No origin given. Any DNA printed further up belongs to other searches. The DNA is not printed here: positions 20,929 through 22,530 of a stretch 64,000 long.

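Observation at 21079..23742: Hybrid histidine kinase-response regulator fused to a C-terminal DegV (fatty-acid-binding) domain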

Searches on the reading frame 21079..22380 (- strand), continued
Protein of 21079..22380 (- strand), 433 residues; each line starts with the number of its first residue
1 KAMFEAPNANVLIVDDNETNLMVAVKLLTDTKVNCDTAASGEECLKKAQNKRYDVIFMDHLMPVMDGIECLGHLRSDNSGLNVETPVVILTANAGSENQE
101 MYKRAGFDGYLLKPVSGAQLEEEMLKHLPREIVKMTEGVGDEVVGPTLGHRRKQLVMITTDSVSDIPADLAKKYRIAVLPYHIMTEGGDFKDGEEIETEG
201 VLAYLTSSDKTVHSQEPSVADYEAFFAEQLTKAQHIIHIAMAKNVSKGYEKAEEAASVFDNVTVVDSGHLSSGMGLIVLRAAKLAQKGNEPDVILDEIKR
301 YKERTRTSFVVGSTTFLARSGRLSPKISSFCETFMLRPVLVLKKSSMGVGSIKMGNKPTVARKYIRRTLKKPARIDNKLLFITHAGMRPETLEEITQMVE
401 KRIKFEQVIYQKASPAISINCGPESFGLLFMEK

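Call 56: find_encoding_contigs(protein=P0190, flank=7000, max_places=2)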
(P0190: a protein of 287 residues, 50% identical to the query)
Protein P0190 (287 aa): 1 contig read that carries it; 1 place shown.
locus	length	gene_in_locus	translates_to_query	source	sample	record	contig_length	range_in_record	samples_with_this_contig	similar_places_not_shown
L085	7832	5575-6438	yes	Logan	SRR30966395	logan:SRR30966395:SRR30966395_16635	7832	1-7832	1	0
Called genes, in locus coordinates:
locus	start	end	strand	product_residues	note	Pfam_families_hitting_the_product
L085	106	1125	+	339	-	PF00072:Response_reg, PF13487:HD_5, PF08668:HDOD, PF01966:HD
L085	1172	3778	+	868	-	-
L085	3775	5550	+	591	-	PF00512:HisKA, PF02518:HATPase_c, PF00072:Response_reg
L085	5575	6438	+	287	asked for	PF02645:DegV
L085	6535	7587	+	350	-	PF02129:Peptidase_S15 (faint), PF00561:Abhydrolase_1, PF12146:Hydrolase_4, PF12697:Abhydrolase_6, PF00326:Peptidase_S9, PF12146:Hydrolase_4 (weak)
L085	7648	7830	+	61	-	?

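Call 57: find_encoding_contigs(protein=P0230, flank=7000, max_places=2)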
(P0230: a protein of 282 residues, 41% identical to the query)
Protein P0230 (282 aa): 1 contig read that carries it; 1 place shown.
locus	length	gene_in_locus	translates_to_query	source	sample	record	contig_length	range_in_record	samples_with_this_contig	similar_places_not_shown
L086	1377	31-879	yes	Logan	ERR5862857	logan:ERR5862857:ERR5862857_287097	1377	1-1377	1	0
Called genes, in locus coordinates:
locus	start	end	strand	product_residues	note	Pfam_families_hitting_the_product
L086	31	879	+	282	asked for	PF02645:DegV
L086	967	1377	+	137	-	?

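Call 76: search_protein_families(library=pfam, proteins=[P0257, P0265, P0206, P0174, P0133, P0143, P0152, P0170], max_evalue=0.001)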
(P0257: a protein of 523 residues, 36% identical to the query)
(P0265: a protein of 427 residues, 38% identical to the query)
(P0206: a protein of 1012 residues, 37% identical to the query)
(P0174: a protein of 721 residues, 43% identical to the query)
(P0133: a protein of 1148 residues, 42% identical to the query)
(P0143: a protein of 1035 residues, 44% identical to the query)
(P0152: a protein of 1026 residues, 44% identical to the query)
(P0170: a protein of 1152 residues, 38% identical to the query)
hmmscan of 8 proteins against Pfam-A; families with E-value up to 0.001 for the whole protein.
P0257 (523 aa): 1 family
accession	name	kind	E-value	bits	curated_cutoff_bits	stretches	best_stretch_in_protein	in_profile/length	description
PF02645.21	DegV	-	5.9e-37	127.9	27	1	224-500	2-279/280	Uncharacterised protein, DegV family COG1307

P0265 (427 aa): 1 family
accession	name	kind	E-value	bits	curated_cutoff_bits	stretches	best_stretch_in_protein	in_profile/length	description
PF02645.21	DegV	-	7.1e-29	101.4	27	1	135-406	2-277/280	Uncharacterised protein, DegV family COG1307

P0206 (1012 aa): 4 families
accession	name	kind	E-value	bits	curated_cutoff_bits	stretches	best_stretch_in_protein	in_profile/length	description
PF02645.21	DegV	-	2.4e-34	119.4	27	1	727-994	7-277/280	Uncharacterised protein, DegV family COG1307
PF00072.30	Response_reg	-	4.4e-21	75.6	30.2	1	545-657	2-110/111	Response regulator receiver domain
PF02518.31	HATPase_c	-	5.5e-21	75.5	26.4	1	278-392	1-110/111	Histidine kinase-, DNA gyrase B-, and HSP90-like ATPase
PF00512.31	HisKA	-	4.9e-11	43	26.9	1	168-230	3-65/66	His Kinase A (phospho-acceptor) domain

P0174 (721 aa): 3 families
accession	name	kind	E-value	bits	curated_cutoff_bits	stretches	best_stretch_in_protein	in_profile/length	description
PF02645.21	DegV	-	1.1e-40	140.2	27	1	439-713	3-279/280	Uncharacterised protein, DegV family COG1307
PF00512.31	HisKA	-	4.3e-12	46.3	26.9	1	194-255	2-63/66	His Kinase A (phospho-acceptor) domain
PF00072.30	Response_reg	-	2.8e-07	31.1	30.2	1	341-402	52-109/111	Response regulator receiver domain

P0133 (1148 aa): 5 families
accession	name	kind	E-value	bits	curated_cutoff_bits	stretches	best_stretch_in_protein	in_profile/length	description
PF02645.21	DegV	-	3.4e-45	155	27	1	617-892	3-279/280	Uncharacterised protein, DegV family COG1307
PF02518.31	HATPase_c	-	3.2e-26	92.4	26.4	1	320-433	1-108/111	Histidine kinase-, DNA gyrase B-, and HSP90-like ATPase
PF00072.30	Response_reg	-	6.1e-22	78.3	30.2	1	469-582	1-110/111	Response regulator receiver domain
PF00512.31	HisKA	-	8.2e-17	61.5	26.9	1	207-273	1-66/66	His Kinase A (phospho-acceptor) domain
PF01627.28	Hpt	-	0.0007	20.2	24.6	0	987-1048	4-65/84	Hpt domain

P0143 (1035 aa): 5 families
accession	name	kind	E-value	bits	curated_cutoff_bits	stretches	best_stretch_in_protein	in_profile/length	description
PF02645.21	DegV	-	1.7e-36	126.4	27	1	613-888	2-278/280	Uncharacterised protein, DegV family COG1307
PF02518.31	HATPase_c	-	1.4e-28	99.9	26.4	1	316-431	1-110/111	Histidine kinase-, DNA gyrase B-, and HSP90-like ATPase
PF00072.30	Response_reg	-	5.2e-22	78.5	30.2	1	467-579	2-110/111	Response regulator receiver domain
PF00512.31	HisKA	-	2.8e-16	59.8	26.9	1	203-269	1-66/66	His Kinase A (phospho-acceptor) domain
PF01627.28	Hpt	-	7.7e-08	32.9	24.6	1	974-1028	3-57/84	Hpt domain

P0152 (1026 aa): 6 families
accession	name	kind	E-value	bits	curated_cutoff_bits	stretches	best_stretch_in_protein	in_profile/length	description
PF02645.21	DegV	-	1.3e-38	133.4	27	1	612-883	2-277/280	Uncharacterised protein, DegV family COG1307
PF02518.31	HATPase_c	-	1.5e-27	96.6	26.4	1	316-428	1-107/111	Histidine kinase-, DNA gyrase B-, and HSP90-like ATPase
PF00072.30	Response_reg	-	2e-23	83.1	30.2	1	465-578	1-110/111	Response regulator receiver domain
PF00512.31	HisKA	-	3e-18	66.1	26.9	1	203-269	1-66/66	His Kinase A (phospho-acceptor) domain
PF01627.28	Hpt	-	3.5e-07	30.8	24.6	1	962-1018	3-59/84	Hpt domain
PF13684.11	FakA-like_C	-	0.00029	20.7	23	0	687-760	44-115/216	Fatty acid kinase subunit A-like, C-terminal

P0170 (1152 aa): 5 families
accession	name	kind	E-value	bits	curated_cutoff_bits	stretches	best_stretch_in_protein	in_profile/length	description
PF02518.31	HATPase_c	-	2.5e-25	89.5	26.4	1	322-437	1-110/111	Histidine kinase-, DNA gyrase B-, and HSP90-like ATPase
PF02645.21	DegV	-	3.9e-25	89.2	27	1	617-892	2-277/280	Uncharacterised protein, DegV family COG1307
PF00072.30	Response_reg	-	6.3e-22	78.3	30.2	1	471-584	1-110/111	Response regulator receiver domain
PF00512.31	HisKA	-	7.5e-18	64.8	26.9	1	209-275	1-66/66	His Kinase A (phospho-acceptor) domain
PF01627.28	Hpt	-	1.1e-07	32.4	24.6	1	982-1061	3-82/84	Hpt domain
